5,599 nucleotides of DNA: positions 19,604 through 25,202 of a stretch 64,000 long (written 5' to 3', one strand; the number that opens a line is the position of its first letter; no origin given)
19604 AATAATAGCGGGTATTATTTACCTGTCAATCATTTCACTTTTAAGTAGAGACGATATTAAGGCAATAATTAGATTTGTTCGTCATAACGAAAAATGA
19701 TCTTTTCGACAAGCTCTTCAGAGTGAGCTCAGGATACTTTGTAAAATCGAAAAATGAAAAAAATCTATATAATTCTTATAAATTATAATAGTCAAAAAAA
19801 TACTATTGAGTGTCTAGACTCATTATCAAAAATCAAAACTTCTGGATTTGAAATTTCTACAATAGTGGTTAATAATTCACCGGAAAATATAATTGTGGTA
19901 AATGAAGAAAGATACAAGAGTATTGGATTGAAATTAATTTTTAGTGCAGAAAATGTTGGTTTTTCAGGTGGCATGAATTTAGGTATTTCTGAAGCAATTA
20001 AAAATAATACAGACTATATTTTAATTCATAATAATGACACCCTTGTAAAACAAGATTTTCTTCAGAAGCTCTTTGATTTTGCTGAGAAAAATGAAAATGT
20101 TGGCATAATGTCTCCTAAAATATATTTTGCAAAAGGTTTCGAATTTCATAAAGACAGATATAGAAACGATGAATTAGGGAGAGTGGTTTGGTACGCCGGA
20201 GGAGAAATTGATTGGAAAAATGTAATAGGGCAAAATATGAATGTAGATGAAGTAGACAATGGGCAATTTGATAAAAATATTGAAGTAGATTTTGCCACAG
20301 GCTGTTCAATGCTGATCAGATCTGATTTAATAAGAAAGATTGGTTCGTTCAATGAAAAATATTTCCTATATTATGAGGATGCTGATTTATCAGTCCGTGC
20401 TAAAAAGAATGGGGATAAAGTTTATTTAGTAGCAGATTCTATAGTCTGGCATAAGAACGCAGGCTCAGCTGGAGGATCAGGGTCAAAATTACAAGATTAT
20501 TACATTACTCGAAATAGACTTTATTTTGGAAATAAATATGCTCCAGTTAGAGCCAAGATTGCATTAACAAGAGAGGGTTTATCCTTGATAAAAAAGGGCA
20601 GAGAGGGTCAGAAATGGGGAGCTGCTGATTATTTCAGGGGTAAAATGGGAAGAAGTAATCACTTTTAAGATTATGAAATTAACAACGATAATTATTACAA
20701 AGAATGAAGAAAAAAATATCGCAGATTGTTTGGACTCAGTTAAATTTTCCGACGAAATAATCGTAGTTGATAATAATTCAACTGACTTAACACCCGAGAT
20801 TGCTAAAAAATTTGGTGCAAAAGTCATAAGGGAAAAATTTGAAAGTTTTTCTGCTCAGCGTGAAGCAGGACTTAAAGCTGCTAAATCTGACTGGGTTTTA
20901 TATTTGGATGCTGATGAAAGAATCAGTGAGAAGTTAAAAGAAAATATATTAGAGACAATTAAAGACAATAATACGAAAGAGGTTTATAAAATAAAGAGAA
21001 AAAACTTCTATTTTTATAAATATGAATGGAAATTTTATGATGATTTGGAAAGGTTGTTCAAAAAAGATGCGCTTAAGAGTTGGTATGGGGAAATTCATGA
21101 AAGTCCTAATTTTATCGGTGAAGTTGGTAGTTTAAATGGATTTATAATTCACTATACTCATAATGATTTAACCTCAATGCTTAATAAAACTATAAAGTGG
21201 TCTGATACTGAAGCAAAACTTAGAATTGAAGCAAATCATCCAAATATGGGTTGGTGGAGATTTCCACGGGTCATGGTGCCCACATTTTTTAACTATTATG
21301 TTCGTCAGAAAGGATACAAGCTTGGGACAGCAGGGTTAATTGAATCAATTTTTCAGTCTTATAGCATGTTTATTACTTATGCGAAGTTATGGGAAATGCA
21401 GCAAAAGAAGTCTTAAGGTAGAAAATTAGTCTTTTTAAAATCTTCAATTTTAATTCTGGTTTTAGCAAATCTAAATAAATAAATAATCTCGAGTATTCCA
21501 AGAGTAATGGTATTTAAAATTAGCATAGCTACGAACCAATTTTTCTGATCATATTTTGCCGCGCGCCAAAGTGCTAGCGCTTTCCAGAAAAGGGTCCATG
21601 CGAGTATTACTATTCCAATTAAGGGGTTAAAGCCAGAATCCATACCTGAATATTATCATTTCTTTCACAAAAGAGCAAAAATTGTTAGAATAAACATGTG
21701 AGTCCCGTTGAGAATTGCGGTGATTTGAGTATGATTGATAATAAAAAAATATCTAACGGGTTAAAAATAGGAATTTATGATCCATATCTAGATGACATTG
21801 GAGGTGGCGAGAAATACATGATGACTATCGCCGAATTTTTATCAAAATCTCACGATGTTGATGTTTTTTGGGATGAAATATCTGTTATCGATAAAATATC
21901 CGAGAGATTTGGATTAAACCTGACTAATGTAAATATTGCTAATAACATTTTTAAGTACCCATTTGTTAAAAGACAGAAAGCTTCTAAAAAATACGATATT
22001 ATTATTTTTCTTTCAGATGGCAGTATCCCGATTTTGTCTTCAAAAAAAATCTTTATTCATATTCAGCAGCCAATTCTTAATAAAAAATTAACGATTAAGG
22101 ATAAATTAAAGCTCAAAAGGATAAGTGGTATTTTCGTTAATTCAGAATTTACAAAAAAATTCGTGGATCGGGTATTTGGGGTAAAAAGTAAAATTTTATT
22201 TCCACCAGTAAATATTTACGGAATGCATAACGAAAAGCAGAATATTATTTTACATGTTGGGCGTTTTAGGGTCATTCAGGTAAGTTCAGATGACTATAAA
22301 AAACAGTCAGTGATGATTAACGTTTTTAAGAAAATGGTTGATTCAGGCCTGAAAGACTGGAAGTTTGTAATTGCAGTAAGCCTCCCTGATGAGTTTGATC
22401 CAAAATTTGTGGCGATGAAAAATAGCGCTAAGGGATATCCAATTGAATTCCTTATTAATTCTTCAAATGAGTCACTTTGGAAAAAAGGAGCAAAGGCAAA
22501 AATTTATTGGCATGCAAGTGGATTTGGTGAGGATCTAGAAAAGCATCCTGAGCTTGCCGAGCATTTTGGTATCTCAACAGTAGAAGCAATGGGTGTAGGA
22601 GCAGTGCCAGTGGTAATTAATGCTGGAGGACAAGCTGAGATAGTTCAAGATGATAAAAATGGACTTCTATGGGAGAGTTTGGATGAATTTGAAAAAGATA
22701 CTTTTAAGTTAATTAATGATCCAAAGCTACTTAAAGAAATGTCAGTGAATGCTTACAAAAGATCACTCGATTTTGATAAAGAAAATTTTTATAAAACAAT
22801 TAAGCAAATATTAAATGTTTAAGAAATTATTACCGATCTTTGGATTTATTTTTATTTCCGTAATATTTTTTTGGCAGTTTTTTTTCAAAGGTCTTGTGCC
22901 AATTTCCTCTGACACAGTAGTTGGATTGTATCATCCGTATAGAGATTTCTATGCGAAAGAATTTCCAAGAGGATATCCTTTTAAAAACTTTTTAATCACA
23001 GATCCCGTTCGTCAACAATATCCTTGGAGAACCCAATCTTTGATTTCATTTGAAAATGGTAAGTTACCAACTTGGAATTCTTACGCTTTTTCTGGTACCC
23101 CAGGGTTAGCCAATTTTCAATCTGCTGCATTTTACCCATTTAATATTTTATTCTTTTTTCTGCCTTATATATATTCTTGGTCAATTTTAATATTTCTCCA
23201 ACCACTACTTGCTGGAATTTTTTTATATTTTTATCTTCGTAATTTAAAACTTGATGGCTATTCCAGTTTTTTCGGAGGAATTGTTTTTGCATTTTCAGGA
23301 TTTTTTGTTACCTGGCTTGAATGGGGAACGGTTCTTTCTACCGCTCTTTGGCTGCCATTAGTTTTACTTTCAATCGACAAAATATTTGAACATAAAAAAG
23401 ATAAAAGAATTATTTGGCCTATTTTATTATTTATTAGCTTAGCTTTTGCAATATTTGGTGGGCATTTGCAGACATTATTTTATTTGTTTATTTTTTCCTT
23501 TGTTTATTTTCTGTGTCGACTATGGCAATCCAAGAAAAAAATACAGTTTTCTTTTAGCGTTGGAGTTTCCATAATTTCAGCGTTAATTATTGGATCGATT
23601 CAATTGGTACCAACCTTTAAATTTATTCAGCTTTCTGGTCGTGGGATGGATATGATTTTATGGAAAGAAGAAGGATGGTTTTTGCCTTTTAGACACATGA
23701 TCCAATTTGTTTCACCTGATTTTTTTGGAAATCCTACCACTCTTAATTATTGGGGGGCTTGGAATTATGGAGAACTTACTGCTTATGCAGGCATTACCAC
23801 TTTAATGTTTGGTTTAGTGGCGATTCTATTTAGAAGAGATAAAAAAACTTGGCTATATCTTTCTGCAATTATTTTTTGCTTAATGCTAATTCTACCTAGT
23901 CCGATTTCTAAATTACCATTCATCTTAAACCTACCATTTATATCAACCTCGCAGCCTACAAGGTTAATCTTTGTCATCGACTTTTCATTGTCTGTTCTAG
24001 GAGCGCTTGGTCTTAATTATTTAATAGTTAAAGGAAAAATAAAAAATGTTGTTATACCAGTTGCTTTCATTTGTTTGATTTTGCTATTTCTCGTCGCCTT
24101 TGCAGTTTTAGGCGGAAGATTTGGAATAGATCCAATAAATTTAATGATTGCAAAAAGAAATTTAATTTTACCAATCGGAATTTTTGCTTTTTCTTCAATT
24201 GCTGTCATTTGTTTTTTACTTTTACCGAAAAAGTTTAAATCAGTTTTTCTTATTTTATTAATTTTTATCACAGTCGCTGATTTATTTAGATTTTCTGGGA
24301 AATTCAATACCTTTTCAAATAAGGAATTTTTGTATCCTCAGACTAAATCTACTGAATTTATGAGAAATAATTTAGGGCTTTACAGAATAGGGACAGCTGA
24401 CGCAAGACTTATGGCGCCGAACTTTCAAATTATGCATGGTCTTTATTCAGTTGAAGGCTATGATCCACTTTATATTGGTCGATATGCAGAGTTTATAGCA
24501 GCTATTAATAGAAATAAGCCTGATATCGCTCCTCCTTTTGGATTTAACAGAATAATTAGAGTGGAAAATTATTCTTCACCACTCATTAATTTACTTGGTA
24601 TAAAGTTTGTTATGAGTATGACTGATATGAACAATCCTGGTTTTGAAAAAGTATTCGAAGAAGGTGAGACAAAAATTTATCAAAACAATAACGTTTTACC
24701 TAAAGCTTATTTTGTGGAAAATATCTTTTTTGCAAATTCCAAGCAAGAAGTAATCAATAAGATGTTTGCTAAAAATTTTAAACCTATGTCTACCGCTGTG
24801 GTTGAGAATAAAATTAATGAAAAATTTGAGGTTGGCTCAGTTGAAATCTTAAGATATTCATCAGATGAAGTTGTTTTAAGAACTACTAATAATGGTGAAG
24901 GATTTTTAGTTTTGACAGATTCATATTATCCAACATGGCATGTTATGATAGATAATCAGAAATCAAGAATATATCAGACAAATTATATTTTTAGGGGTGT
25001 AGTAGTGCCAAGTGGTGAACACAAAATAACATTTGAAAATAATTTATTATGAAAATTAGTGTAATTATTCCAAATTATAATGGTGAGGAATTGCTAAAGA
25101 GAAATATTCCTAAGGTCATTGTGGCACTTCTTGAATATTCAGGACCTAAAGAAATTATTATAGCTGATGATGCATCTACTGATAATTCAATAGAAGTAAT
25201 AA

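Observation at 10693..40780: Four polyprenyl-phosphate-sugar synthase (GT2) → GT-C modules imply extracytoplasmic glycosylation from lipid-linked monosaccharides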

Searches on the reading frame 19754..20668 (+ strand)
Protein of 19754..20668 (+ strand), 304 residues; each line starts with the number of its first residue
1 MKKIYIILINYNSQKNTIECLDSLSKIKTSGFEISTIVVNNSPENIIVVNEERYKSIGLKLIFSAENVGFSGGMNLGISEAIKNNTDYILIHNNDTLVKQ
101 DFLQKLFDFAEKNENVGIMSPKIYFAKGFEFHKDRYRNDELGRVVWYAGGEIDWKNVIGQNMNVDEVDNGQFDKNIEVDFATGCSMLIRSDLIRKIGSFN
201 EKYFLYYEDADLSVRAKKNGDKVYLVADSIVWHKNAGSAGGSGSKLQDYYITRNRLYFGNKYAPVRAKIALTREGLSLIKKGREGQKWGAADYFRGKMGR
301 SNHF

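Call 4: search_protein_families(library=pfam, proteins=[window:19754-20668:+], max_evalue=0.01)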
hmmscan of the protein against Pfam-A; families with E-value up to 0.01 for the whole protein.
window:19754-20668:+ (304 aa): 4 families
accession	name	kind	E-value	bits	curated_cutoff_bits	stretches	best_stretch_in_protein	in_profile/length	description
PF13641.12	Glyco_tranf_2_3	-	3.5e-17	63.6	27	1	4-255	3-226/230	Glycosyltransferase like family 2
PF00535.33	Glycos_transf_2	-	3.3e-15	56.8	23.3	1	6-195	2-166/168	Glycosyl transferase family 2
PF13632.12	Glyco_trans_2_3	-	1.9e-10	41.3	27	2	174-268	65-150/198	Glycosyl transferase family group 2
PF13506.12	Glyco_transf_21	-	0.00046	20.1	21.7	0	177-234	98-155/174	Glycosyl transferase family 21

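Call 10: search_protein_families(library=ncbifam, proteins=[window:19754-20668:+], max_evalue=0.001)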
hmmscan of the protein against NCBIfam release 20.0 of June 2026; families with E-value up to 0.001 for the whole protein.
window:19754-20668:+ (304 aa): 8 families
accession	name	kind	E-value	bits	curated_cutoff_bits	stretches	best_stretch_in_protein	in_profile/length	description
TIGR01556.1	rhamnosyltran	subfamily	3.3e-17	62.6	200.55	2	33-123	21-112/281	rhamnosyltransferase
NF041875.1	EPS_EpsD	equivalog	1.4e-08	34.6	370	1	167-235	143-208/325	exopolysaccharide biosynthesis glycosyltransferase EpsD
TIGR04283.1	glyco_like_mftF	equivalog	1.3e-05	24.9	182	0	6-118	3-106/221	TIGR04283 family arsenosugar biosynthesis glycosyltransferase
TIGR03965.1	mycofact_glyco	equivalog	2.1e-05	23.6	280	0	177-234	225-281/467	mycofactocin biosynthesis glycosyltransferase MftF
NF050113.1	gal_furan_GlfT1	equivalog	3e-05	23.5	330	1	22-121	16-115/290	galactofuranosyltransferase GlfT1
NF007482.0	PRK10073.1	equivalog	3.9e-05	22.8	423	1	2-114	6-114/334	glycosyltransferase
TIGR03111.1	glyc2_xrt_Gpos1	hypoth_equivalog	8.9e-05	21.5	363.95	1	3-123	50-169/439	TIGR03111 family XrtG-associated glycosyltransferase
NF038302.1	EPS_HpsE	equivalog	0.00094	18.2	300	0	6-124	5-125/307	hormogonium polysaccharide biosynthesis glycosyltransferase HpsE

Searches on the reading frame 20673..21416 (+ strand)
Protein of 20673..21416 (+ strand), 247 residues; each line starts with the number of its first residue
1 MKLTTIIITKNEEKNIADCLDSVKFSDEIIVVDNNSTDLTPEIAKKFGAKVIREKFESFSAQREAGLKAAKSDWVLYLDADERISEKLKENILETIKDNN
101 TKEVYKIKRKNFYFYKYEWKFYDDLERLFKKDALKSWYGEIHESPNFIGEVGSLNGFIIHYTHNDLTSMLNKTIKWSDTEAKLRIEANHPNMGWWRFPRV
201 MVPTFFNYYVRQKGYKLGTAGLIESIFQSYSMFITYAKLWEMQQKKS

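Call 4: search_protein_families(library=pfam, proteins=[window:20673-21416:+], max_evalue=0.01)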
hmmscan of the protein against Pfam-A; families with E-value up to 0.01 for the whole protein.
window:20673-21416:+ (247 aa): 3 families
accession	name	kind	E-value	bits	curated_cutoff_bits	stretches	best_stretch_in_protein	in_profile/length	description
PF00535.33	Glycos_transf_2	-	5.2e-25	88.8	23.3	1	5-139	2-147/168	Glycosyl transferase family 2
PF13704.12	Glyco_tranf_2_4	-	4.7e-06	27.5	27.5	1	26-82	19-82/98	Glycosyl transferase family 2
PF10111.15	Glyco_tranf_2_2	-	0.00041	20.4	27.3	1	5-103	2-113/276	Glycosyltransferase like family 2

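Call 10: search_protein_families(library=ncbifam, proteins=[window:20673-21416:+], max_evalue=0.001)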
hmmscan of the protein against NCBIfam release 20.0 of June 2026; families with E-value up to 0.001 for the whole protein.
window:20673-21416:+ (247 aa): 12 families
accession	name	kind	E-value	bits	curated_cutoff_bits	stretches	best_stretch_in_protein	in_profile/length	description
TIGR04283.1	glyco_like_mftF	equivalog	2.6e-16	59.9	182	1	4-108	2-112/221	TIGR04283 family arsenosugar biosynthesis glycosyltransferase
TIGR04195.1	S_glycosyl_SunS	equivalog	1.3e-13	50.6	350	1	3-146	59-203/421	SunS family peptide S-glycosyltransferase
TIGR04182.1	glyco_TIGR04182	equivalog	3.6e-10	39.7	325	1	4-104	3-105/293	S-layer glycoprotein N-glycosyltransferase AglJ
NF007482.0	PRK10073.1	equivalog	7.5e-10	38.3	423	1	2-100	7-114/334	glycosyltransferase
NF010496.0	PRK13915.1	equivalog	7.2e-08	31.9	262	1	5-82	35-127/307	glucosyl-3-phosphoglycerate synthase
TIGR03965.1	mycofact_glyco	equivalog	1.1e-07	31.1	280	1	4-87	77-170/467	mycofactocin biosynthesis glycosyltransferase MftF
NF038302.1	EPS_HpsE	equivalog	2.1e-07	30.2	300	1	2-85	2-100/307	hormogonium polysaccharide biosynthesis glycosyltransferase HpsE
NF041391.1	DPhHxTase_Halo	equivalog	7.2e-07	28.4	375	1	9-96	3-93/213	dolichyl-phosphate hexose transferase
NF047683.1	TeichurnBiosyTuaG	equivalog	5.7e-05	22.9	400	1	5-100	10-115/252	teichuronic acid biosynthesis protein TuaG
NF045692.1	OglycostaseCruG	equivalog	0.00015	20.8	600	0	3-99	43-155/386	2'-O-glycosyltransferase CruG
NF041875.1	EPS_EpsD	equivalog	0.00022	20.8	370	1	27-92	31-100/325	exopolysaccharide biosynthesis glycosyltransferase EpsD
NF050050.1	ProtGlycPglI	equivalog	0.00076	18.9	500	0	2-98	3-110/306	GalNAc(5)-diNAcBac-PP-undecaprenol beta-1,3-glucosyltransferase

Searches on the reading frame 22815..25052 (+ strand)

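Call 5: search_protein_families(library=pfam, proteins=[window:22815-25052:+], max_evalue=0.01)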
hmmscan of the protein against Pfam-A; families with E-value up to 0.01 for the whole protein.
window:22815-25052:+ (745 aa): 3 families
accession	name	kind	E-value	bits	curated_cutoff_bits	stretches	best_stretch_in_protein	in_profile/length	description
PF09586.16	YfhO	-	4.2e-30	105.3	28.5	2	87-640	51-600/835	Bacterial membrane protein YfhO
PF24677.1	DUF7657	-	4.1e-05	22.9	26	1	103-399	95-398/401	Domain of unknown function (DUF7657)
PF20176.3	DUF6541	-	0.0015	17.4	29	0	154-365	220-415/646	Family of unknown function (DUF6541)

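Call 89: search_protein_families(library=ncbifam, proteins=[window:22815-25052:+], max_evalue=0.01)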
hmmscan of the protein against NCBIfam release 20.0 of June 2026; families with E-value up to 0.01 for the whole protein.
window:22815-25052:+ (745 aa): 0 families
